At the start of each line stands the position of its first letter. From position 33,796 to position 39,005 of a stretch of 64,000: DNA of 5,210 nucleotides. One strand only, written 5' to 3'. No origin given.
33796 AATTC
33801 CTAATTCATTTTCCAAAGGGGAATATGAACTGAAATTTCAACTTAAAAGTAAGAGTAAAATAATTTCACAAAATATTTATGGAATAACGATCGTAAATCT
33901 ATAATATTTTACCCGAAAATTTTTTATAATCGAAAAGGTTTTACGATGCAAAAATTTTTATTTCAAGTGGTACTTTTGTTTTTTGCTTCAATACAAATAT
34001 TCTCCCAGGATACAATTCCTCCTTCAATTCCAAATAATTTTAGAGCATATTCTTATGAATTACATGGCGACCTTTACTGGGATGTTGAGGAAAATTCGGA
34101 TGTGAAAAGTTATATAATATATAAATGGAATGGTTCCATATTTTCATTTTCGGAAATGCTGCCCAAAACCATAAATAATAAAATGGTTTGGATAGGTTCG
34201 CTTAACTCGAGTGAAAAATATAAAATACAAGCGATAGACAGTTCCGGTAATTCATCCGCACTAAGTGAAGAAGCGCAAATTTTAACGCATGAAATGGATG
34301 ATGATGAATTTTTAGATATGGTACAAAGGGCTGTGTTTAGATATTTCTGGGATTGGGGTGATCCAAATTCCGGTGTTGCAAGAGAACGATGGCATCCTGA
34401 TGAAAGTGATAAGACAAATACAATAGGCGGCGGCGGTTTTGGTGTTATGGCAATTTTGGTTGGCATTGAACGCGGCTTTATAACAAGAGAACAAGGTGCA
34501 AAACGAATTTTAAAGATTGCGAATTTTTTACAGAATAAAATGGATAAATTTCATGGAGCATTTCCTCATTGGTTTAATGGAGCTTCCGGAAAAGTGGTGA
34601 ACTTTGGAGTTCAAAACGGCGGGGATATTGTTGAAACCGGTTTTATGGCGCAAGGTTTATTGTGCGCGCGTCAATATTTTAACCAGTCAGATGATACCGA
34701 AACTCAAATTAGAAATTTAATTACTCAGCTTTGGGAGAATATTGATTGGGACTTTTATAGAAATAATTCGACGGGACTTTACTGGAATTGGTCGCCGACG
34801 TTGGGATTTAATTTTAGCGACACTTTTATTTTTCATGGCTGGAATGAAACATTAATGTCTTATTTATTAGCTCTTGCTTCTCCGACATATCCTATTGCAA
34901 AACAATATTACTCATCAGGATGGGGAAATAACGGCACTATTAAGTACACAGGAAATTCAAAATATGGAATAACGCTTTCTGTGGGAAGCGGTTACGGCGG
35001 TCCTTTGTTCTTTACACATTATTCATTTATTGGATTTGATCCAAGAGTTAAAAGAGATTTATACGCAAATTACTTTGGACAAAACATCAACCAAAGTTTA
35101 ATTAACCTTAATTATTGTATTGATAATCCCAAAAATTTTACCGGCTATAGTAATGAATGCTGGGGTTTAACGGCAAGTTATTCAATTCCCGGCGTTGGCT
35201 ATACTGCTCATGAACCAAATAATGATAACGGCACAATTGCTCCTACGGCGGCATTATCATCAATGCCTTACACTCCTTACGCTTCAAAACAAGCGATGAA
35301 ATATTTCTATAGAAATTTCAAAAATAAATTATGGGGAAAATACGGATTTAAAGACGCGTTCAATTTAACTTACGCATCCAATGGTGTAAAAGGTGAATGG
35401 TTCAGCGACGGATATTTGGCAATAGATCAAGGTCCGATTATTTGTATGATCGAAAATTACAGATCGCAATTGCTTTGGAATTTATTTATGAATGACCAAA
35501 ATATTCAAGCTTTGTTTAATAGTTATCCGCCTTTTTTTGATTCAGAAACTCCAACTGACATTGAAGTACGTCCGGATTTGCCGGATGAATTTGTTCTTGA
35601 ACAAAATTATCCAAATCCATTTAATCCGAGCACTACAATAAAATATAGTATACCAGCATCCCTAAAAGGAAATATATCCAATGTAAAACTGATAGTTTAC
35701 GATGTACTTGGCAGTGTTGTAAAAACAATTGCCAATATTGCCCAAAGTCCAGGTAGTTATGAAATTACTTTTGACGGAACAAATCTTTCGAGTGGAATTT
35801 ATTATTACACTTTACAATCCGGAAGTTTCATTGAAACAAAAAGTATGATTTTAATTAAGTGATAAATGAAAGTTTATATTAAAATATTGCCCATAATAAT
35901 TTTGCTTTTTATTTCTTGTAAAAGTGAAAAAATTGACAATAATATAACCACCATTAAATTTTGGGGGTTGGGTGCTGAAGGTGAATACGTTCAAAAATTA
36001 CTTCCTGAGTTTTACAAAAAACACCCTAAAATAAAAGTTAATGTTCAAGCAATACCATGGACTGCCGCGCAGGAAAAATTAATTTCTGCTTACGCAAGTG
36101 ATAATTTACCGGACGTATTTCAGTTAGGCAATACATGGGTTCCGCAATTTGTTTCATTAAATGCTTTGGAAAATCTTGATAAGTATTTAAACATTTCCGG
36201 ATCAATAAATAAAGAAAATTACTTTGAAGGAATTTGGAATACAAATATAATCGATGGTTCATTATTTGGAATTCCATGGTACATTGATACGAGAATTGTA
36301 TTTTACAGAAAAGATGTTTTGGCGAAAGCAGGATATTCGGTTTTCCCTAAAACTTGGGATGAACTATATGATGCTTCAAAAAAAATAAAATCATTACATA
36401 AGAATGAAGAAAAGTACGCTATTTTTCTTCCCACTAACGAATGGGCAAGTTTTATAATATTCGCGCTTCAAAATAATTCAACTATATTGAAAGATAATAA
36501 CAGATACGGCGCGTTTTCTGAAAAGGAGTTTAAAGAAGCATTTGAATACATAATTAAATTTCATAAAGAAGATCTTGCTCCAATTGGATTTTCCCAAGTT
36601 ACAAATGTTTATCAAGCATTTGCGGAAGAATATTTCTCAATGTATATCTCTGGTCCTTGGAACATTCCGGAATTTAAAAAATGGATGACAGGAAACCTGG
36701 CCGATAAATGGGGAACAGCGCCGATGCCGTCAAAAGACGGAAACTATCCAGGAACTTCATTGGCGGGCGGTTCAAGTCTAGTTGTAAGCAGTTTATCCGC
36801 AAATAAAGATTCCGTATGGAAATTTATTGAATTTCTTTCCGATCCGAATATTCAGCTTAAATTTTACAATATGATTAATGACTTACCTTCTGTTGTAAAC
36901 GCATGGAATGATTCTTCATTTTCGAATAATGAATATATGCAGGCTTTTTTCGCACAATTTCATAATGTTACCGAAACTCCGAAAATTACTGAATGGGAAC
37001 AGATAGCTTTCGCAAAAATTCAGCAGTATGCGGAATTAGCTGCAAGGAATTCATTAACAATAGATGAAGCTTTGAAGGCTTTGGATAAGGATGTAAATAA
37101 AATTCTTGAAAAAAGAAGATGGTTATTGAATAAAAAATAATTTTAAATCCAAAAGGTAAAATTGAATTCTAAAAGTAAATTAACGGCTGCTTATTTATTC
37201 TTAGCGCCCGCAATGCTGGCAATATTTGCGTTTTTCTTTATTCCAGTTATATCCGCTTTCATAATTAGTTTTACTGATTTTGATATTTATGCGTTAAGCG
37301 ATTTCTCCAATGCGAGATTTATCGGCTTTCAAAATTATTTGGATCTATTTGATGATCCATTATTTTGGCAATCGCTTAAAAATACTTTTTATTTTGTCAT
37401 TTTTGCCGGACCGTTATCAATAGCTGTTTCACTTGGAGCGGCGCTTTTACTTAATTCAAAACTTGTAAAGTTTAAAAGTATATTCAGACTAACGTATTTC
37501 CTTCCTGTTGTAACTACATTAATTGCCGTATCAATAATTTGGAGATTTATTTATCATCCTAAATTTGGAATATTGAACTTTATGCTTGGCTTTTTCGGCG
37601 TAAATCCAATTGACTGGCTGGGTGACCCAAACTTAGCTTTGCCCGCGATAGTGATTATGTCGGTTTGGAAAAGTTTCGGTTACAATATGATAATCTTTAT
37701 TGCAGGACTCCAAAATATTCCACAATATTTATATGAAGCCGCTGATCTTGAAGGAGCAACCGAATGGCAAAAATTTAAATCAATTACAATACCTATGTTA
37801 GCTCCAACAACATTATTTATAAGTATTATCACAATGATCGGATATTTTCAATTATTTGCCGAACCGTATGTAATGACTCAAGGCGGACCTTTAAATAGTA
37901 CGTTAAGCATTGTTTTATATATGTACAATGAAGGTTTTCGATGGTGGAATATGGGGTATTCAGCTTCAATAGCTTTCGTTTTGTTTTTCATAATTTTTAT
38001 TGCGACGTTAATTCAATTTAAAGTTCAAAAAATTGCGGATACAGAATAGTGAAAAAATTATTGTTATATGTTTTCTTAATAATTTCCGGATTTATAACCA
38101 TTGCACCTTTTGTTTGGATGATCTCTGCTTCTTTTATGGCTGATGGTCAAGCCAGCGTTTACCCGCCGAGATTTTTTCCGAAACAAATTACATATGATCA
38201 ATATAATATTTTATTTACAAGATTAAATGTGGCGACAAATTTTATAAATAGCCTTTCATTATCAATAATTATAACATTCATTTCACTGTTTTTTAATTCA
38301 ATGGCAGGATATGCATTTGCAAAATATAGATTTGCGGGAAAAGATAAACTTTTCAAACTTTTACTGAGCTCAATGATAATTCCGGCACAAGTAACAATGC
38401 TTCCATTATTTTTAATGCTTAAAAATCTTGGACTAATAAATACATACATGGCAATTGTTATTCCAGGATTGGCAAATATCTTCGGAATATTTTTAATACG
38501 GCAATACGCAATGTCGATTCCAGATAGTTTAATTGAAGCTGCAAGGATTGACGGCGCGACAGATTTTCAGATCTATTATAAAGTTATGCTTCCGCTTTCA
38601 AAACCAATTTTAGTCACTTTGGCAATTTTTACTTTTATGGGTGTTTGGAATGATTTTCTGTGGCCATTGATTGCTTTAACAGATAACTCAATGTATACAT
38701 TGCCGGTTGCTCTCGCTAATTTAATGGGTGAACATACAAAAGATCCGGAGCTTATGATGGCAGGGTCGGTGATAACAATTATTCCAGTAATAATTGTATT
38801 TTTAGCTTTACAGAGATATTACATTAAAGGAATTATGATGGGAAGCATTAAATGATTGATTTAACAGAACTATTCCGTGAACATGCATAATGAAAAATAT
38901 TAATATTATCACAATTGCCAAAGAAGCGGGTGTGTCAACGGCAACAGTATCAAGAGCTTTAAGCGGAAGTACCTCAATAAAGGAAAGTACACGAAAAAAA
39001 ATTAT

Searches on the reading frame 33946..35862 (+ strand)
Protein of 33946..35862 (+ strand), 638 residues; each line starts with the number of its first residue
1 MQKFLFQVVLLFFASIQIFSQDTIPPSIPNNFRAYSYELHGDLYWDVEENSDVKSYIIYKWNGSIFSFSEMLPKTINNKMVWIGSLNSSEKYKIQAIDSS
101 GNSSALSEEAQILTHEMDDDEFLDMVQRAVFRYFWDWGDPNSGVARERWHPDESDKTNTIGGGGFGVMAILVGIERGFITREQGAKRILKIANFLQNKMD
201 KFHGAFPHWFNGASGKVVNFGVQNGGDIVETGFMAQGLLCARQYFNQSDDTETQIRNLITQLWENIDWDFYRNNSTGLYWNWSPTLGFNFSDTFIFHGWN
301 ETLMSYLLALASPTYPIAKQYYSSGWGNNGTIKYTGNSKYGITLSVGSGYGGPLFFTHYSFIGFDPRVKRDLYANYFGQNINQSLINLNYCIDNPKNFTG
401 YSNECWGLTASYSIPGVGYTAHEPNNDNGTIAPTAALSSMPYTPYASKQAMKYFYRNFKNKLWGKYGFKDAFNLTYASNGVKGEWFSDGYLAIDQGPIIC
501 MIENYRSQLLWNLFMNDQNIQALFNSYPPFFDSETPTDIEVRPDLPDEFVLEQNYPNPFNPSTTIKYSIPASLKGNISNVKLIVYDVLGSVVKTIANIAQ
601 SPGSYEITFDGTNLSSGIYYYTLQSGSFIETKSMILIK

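Call 55: search_protein_families(library=pfam, proteins=[window:33946-35862:+], max_evalue=0.00001)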
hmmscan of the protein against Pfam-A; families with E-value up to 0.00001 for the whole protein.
window:33946-35862:+ (638 aa): 3 families
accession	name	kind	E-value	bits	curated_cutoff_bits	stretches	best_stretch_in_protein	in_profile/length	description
PF10091.15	Glycoamylase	-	2.7e-69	233.5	27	1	296-516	4-219/221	Putative glucoamylase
PF13860.13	FlgD_ig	-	2.2e-07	31.2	27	1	570-624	15-74/79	FlgD Ig-like domain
PF18962.6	Por_Secre_tail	-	3e-07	31.1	27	1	555-633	2-72/75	Secretion system C-terminal sorting domain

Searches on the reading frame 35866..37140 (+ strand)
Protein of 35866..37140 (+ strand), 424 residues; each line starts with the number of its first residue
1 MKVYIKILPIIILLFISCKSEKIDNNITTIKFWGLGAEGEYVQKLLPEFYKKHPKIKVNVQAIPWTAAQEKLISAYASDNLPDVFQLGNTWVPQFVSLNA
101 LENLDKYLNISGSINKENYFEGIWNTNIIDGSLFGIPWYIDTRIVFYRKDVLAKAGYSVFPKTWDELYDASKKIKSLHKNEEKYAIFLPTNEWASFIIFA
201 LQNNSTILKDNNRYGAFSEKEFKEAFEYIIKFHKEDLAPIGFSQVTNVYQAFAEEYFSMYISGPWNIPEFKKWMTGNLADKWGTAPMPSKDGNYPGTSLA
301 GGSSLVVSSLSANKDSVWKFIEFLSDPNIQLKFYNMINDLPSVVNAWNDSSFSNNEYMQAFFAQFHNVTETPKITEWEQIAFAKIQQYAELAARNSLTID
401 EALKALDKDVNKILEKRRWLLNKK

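Call 55: search_protein_families(library=pfam, proteins=[window:35866-37140:+], max_evalue=0.00001)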
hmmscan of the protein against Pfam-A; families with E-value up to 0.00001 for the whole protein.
window:35866-37140:+ (424 aa): 2 families
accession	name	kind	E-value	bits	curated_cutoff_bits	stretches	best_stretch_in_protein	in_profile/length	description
PF01547.30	SBP_bac_1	-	1.2e-42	147.5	26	1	37-327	5-303/307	Bacterial extracellular solute-binding protein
PF13416.11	SBP_bac_8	-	1.2e-38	133.9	27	1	47-356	4-275/279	Bacterial extracellular solute-binding protein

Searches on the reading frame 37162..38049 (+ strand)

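Call 55: search_protein_families(library=pfam, proteins=[window:37162-38049:+], max_evalue=0.00001)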
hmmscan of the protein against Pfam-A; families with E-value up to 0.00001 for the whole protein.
window:37162-38049:+ (295 aa): 1 family
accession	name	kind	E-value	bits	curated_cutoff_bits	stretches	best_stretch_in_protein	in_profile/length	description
PF00528.27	BPD_transp_1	-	9.2e-18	65.1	26.4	1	112-285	19-175/184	Binding-protein-dependent transport system inner membrane component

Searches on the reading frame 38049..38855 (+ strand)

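Call 55: search_protein_families(library=pfam, proteins=[window:38049-38855:+], max_evalue=0.00001)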
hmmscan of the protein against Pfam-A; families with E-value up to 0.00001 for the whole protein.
window:38049-38855:+ (268 aa): 1 family
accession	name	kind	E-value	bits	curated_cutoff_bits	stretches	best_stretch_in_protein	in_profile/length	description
PF00528.27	BPD_transp_1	-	7.6e-21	75.1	26.4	1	86-260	4-180/184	Binding-protein-dependent transport system inner membrane component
